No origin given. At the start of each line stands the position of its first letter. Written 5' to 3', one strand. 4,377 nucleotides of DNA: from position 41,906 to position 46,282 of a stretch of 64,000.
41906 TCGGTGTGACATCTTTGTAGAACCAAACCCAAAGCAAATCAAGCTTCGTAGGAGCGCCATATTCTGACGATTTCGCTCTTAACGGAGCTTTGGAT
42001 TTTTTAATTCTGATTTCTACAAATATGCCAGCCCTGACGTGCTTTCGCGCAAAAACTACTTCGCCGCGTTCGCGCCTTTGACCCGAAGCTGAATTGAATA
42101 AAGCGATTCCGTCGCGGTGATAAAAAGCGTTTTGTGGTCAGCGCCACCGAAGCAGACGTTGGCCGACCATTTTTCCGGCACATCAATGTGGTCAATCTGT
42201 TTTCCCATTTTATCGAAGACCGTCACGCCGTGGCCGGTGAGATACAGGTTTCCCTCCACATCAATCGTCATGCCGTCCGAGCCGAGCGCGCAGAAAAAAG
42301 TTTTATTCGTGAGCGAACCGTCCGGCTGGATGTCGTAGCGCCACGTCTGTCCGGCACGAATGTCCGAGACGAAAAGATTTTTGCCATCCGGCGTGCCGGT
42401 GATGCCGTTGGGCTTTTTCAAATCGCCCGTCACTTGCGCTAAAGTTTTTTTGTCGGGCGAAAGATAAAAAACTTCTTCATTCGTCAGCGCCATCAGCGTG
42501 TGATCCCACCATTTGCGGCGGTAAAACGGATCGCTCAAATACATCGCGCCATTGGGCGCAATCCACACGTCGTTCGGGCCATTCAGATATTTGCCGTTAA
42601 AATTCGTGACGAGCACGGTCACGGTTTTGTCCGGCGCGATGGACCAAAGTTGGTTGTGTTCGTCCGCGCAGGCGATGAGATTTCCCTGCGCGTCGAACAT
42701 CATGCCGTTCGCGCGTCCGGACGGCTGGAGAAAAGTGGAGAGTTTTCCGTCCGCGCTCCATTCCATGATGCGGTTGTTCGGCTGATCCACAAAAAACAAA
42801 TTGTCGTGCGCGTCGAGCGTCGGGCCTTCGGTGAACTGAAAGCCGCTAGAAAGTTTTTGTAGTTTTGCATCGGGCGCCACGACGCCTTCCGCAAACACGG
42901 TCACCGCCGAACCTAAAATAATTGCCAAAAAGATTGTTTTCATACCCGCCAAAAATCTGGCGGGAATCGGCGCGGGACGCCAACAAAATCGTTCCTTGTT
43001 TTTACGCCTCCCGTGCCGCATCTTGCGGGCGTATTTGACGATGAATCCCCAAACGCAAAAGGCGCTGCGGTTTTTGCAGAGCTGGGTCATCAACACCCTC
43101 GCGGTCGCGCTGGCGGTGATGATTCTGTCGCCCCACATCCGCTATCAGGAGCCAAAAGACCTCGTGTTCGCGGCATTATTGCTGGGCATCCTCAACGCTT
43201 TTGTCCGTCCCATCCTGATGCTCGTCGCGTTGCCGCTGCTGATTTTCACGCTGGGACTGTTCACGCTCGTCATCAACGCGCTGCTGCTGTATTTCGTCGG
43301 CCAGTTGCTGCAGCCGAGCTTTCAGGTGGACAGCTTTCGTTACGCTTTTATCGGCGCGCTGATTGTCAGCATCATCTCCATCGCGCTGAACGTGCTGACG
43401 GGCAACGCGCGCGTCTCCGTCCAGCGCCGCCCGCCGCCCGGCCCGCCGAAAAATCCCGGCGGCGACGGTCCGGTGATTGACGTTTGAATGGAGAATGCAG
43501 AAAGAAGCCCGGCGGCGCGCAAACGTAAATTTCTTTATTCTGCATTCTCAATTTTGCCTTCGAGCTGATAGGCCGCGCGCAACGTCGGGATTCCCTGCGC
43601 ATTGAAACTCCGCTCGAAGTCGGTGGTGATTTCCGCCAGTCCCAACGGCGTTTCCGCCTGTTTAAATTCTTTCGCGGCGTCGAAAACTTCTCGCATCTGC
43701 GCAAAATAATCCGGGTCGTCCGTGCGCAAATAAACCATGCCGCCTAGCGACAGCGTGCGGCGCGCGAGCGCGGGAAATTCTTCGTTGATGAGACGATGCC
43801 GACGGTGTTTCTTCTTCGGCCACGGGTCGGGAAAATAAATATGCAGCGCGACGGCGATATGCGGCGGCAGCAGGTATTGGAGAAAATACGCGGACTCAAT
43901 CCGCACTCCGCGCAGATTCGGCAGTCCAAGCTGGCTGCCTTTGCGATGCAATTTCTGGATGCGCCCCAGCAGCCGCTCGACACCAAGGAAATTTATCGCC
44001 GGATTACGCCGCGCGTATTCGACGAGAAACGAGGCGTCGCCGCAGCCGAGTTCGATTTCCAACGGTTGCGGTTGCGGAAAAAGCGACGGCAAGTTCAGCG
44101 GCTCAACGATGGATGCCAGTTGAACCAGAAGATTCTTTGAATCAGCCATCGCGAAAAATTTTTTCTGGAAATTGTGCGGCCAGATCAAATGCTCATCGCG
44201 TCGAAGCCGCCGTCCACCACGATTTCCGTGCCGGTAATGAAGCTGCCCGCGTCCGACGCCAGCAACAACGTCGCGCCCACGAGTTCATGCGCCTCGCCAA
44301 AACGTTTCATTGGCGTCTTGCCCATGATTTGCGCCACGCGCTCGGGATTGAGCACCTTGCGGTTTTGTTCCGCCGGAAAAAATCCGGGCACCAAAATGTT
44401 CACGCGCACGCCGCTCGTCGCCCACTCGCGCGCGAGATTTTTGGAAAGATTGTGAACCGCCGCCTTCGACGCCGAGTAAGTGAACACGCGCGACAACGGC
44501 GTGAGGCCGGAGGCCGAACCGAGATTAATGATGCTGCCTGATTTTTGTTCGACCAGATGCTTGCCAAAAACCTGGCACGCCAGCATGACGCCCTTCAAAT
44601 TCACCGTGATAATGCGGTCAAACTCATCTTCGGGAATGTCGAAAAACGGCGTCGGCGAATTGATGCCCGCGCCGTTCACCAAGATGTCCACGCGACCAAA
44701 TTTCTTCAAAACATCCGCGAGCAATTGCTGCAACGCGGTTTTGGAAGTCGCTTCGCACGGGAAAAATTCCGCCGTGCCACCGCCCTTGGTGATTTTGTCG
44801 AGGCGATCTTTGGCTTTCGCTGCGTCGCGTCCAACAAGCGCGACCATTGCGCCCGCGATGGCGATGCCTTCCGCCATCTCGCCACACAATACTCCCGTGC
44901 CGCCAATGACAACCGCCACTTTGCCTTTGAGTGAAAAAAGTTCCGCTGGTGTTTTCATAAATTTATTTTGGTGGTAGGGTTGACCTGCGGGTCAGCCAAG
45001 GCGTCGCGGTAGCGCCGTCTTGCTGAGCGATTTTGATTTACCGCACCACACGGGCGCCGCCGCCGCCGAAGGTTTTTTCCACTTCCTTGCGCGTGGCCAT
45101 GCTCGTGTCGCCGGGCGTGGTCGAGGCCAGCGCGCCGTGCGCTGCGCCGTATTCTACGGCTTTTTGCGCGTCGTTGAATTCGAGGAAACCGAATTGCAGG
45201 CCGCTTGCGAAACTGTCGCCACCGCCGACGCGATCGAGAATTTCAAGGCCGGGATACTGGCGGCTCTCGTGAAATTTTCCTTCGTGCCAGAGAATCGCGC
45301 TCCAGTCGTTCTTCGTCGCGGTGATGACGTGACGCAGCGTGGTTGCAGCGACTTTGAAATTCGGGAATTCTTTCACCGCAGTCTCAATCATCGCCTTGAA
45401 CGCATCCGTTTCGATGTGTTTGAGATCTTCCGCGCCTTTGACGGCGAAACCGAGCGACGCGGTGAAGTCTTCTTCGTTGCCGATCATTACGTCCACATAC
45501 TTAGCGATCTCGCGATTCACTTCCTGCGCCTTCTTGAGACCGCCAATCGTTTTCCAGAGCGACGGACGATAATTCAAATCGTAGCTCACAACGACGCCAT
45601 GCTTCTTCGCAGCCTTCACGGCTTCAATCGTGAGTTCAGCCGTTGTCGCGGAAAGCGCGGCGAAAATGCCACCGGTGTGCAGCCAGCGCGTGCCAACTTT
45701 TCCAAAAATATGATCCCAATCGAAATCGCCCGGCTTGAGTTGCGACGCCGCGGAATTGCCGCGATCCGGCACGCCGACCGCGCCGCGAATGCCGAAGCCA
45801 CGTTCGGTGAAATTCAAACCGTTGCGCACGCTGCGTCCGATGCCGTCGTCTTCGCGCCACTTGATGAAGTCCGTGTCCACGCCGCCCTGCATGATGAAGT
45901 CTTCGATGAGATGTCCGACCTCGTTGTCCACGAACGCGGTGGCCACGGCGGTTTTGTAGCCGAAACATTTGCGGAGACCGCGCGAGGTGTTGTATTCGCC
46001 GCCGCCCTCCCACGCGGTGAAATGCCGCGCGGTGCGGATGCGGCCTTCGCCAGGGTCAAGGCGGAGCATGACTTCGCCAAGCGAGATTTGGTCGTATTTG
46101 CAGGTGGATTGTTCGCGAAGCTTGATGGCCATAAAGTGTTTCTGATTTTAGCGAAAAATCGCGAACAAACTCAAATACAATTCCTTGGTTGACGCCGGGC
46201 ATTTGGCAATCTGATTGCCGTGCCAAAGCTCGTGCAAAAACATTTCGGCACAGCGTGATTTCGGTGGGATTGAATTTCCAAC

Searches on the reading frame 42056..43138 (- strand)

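Call 82: search_protein_families(library=pfam, proteins=[window:42056-43138:-], max_evalue=0.001)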
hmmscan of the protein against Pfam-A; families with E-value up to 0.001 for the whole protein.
window:42056-43138:- (360 aa): 2 families
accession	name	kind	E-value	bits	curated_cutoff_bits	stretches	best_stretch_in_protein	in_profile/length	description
PF08450.18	SGL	-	1.8e-40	139.5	26.3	1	102-343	1-245/246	SMP-30/Gluconolactonase/LRE-like region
PF01731.26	Arylesterase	-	5.1e-05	23.8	21.3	0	216-271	31-84/86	Arylesterase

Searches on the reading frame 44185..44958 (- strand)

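Call 82: search_protein_families(library=pfam, proteins=[window:44185-44958:-], max_evalue=0.001)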
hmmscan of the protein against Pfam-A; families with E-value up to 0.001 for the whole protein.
window:44185-44958:- (257 aa): 4 families
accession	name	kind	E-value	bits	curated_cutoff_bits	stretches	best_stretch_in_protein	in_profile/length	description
PF13561.12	adh_short_C2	-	2.5e-53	181.5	27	1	27-252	11-235/236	Enoyl-(Acyl carrier protein) reductase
PF00106.31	adh_short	-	1e-48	165.9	26.6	1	13-201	1-189/195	short chain dehydrogenase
PF08659.16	KR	-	4.8e-12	46.6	22.6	1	16-177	4-165/180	KR domain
PF01370.27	Epimerase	-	1.8e-05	24.7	20.9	1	16-187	2-171/240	NAD dependent epimerase/dehydratase family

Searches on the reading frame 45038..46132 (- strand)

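Call 82: search_protein_families(library=pfam, proteins=[window:45038-46132:-], max_evalue=0.001)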
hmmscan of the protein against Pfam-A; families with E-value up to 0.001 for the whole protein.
window:45038-46132:- (364 aa): 1 family
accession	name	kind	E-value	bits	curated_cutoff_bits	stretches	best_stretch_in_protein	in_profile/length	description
PF00294.29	PfkB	-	5.4e-17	62.5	25.8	1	18-345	7-298/302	pfkB family carbohydrate kinase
